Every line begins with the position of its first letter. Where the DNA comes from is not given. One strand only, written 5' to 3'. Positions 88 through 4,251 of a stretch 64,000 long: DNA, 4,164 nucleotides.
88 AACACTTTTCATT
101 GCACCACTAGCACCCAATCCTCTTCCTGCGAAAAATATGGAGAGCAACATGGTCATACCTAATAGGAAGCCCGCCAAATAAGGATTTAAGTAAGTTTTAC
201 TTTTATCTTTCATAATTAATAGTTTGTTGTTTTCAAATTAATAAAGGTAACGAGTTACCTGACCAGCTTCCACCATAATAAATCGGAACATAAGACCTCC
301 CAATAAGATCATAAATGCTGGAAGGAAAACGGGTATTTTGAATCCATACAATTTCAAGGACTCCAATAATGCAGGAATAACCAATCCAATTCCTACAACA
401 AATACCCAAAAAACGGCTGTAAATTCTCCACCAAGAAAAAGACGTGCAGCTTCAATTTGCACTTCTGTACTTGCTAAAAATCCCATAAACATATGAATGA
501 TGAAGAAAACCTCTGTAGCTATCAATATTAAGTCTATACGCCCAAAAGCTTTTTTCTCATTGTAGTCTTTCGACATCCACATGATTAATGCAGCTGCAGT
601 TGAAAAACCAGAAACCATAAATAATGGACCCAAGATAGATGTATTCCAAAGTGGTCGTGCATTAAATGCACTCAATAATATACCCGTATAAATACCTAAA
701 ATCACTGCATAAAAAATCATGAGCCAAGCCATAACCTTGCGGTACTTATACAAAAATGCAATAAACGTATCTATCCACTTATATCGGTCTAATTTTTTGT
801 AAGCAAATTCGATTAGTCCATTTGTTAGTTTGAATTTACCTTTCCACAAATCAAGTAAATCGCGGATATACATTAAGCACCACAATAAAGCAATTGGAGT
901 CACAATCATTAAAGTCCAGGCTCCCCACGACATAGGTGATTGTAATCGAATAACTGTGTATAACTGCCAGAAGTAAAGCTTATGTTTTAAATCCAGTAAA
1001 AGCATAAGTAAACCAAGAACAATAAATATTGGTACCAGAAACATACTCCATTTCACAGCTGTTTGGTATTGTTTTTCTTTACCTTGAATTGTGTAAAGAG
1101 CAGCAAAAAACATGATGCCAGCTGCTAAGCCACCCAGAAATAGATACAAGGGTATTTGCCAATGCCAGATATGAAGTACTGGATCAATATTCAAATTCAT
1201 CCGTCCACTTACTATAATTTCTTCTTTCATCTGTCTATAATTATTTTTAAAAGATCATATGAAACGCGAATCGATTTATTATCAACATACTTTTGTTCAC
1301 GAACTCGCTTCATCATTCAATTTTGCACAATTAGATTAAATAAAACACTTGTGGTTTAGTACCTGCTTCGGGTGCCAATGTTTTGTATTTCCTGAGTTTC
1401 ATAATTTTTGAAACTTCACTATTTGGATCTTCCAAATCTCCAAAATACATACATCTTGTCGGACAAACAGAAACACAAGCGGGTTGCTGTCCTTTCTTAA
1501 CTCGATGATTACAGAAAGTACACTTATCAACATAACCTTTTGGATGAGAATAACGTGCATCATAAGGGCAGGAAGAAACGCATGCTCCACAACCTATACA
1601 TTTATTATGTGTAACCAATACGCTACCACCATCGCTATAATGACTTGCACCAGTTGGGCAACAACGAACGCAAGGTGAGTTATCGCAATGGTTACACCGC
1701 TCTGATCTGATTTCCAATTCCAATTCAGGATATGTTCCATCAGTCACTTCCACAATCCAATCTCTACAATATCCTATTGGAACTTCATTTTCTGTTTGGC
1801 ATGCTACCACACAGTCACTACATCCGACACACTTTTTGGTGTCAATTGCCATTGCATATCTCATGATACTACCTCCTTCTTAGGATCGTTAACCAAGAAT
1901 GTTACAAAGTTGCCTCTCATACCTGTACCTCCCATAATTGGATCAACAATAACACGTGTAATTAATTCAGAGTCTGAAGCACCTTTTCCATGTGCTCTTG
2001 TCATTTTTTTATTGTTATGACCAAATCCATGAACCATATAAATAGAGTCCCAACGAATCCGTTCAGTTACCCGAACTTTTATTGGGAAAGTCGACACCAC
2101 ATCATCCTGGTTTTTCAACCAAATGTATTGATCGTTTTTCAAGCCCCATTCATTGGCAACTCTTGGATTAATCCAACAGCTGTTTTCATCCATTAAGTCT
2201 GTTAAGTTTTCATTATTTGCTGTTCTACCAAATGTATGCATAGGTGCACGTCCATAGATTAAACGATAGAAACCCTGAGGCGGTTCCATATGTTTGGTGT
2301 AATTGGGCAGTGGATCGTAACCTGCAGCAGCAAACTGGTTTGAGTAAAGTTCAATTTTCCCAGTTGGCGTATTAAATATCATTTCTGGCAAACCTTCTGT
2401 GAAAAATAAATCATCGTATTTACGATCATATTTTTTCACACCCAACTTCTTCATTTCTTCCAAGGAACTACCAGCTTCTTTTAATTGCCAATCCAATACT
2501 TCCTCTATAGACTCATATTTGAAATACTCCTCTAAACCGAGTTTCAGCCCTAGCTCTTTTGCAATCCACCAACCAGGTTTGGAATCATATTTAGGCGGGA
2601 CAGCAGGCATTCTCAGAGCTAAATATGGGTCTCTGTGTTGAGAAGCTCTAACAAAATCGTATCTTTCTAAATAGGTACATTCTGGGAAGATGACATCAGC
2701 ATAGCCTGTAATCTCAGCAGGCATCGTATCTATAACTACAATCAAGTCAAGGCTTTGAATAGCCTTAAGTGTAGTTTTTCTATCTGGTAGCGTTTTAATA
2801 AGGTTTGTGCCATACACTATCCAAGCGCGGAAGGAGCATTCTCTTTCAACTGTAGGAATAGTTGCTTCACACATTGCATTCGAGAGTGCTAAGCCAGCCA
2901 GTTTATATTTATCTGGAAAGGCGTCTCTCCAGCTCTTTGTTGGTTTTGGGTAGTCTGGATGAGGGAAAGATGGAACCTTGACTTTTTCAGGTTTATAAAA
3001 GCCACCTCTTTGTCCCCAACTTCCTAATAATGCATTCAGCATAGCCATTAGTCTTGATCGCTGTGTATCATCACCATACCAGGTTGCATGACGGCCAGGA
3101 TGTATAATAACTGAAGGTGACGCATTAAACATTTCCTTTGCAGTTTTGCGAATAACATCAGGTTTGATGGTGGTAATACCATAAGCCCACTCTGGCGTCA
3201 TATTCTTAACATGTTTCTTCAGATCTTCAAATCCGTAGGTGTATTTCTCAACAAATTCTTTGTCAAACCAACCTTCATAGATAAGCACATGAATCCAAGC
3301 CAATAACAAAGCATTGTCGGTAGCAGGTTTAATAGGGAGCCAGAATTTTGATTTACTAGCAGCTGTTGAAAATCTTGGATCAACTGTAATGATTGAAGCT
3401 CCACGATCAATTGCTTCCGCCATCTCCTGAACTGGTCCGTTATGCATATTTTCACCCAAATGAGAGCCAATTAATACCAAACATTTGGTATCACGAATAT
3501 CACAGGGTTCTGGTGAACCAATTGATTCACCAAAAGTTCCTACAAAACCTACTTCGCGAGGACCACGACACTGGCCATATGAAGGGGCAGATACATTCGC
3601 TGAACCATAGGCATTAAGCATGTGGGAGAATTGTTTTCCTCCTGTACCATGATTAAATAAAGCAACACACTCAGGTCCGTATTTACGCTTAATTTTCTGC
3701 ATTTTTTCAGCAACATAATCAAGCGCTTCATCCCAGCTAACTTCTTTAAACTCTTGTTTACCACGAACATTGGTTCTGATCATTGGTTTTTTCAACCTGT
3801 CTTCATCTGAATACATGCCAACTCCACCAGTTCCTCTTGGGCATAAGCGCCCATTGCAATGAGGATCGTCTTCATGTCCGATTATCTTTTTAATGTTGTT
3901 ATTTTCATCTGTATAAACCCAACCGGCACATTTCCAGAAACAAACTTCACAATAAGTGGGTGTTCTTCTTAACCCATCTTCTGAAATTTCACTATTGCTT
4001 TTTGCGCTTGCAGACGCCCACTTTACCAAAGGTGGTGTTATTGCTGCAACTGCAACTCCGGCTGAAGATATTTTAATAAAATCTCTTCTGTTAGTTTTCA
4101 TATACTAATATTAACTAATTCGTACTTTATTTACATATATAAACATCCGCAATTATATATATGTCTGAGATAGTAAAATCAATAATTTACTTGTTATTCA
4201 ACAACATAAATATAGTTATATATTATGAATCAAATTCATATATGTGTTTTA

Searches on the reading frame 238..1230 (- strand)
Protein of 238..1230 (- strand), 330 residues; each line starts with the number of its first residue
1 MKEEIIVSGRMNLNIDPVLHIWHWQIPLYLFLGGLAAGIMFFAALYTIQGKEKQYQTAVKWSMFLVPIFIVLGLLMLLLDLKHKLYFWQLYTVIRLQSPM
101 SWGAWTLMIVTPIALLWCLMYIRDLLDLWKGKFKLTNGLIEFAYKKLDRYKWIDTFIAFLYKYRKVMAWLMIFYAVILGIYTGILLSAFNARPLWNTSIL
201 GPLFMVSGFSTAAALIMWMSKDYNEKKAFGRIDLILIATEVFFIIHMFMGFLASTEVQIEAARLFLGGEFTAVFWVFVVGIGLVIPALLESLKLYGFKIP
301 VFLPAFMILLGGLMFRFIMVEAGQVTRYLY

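Call 63: search_protein_families(library=ncbifam, proteins=[window:238-1230:-], max_evalue=1e-40)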
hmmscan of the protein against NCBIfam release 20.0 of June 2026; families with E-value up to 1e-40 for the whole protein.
window:238-1230:- (330 aa): 0 families

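Call 64: search_protein_families(library=pfam, proteins=[window:238-1230:-], max_evalue=0.0001)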
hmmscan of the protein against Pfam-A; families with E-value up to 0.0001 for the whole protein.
window:238-1230:- (330 aa): 2 families
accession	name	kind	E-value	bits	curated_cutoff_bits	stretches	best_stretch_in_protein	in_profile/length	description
PF03916.19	NrfD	-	6e-45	154.7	25.8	1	21-326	10-311/313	Polysulphide reductase, NrfD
PF14589.11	NrfD_2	-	8e-20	72.2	27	2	164-326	114-275/281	Polysulfide reductase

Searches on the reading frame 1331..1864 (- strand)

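Call 64: search_protein_families(library=pfam, proteins=[window:1331-1864:-], max_evalue=0.0001)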
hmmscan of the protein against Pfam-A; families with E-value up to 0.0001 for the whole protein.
window:1331-1864:- (177 aa): 11 families
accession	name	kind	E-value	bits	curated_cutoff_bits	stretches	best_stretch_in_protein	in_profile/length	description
PF13247.11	Fer4_11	-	4.3e-24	85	26.2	1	50-143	3-99/100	4Fe-4S dicluster domain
PF12837.12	Fer4_6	-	9.6e-12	44.7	25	1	84-103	4-23/24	4Fe-4S binding domain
PF12838.12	Fer4_7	-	1.6e-11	44.9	27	0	11-73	1-52/52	4Fe-4S dicluster domain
PF00037.32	Fer4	-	7.7e-11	41.8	21.1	1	86-104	5-23/24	4Fe-4S binding domain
PF13237.11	Fer4_10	-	2e-10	40.8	25.5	2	52-100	4-53/53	4Fe-4S dicluster domain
PF13187.11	Fer4_9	-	2.2e-09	37.6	27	1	56-102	1-50/52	4Fe-4S dicluster domain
PF12797.12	Fer4_2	-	4.4e-09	36.1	24.5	1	84-101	5-22/22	4Fe-4S binding domain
PF25160.1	LdpA_Fe-S-bd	-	6.5e-08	32.7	27.6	1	62-102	6-41/49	LdpA Fe-S cluster-binding domain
PF14697.11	Fer4_21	-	1.9e-05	25.1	35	0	52-102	3-55/59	4Fe-4S dicluster domain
PF12800.12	Fer4_4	-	2.2e-05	24.8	24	1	87-102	2-17/17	4Fe-4S binding domain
PF12798.12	Fer4_3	-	8.6e-05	23.5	27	0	89-103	1-15/15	4Fe-4S binding domain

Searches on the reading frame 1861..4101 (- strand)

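Call 63: search_protein_families(library=ncbifam, proteins=[window:1861-4101:-], max_evalue=1e-40)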
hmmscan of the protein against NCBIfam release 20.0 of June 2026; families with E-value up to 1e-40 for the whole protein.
window:1861-4101:- (746 aa): 9 families
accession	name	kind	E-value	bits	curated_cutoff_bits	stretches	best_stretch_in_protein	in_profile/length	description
NF012032.0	PRK15488.1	equivalog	5.4e-143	477.7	694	1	1-718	1-741/759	thiosulfate reductase PhsA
TIGR01591.1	Fdh-alpha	equivalog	1.4e-76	258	666.25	1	49-695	1-645/672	formate dehydrogenase subunit alpha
TIGR02166.1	dmsA_ynfE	subfamily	5.3e-71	239.7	777.7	1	4-696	2-755/794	DMSO/selenate family reductase complex A subunit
NF047855.1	AssmNtatRedNasC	equivalog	3.4e-50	171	1100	0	45-338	19-312/708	assimilatory nitrate reductase catalytic subunit NasC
NF041884.1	selenate_YnfF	exception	9.5e-46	156.1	1650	1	4-707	2-768/798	selenate/tellurate reductase subunit YnfF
TIGR03479.1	DMSO_red_II_alp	subfamily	4.9e-43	147.3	984.75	0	76-287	94-306/913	molybdopterin-dependent oxidoreductase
NF011566.1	PRK14990.1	exception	7.7e-43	146.5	1600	0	78-689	95-768/814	dimethylsulfoxide reductase subunit A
NF041885.1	selenate_YnfE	exception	3.2e-42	144.3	1675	0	5-726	5-793/805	selenate/tellurate reductase subunit YnfE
NF041714.1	arsenate_red_ArrA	equivalog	3.2e-41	141.4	1600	0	2-290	2-298/848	arsenate respiratory reductase molybdopterin-containing subunit ArrA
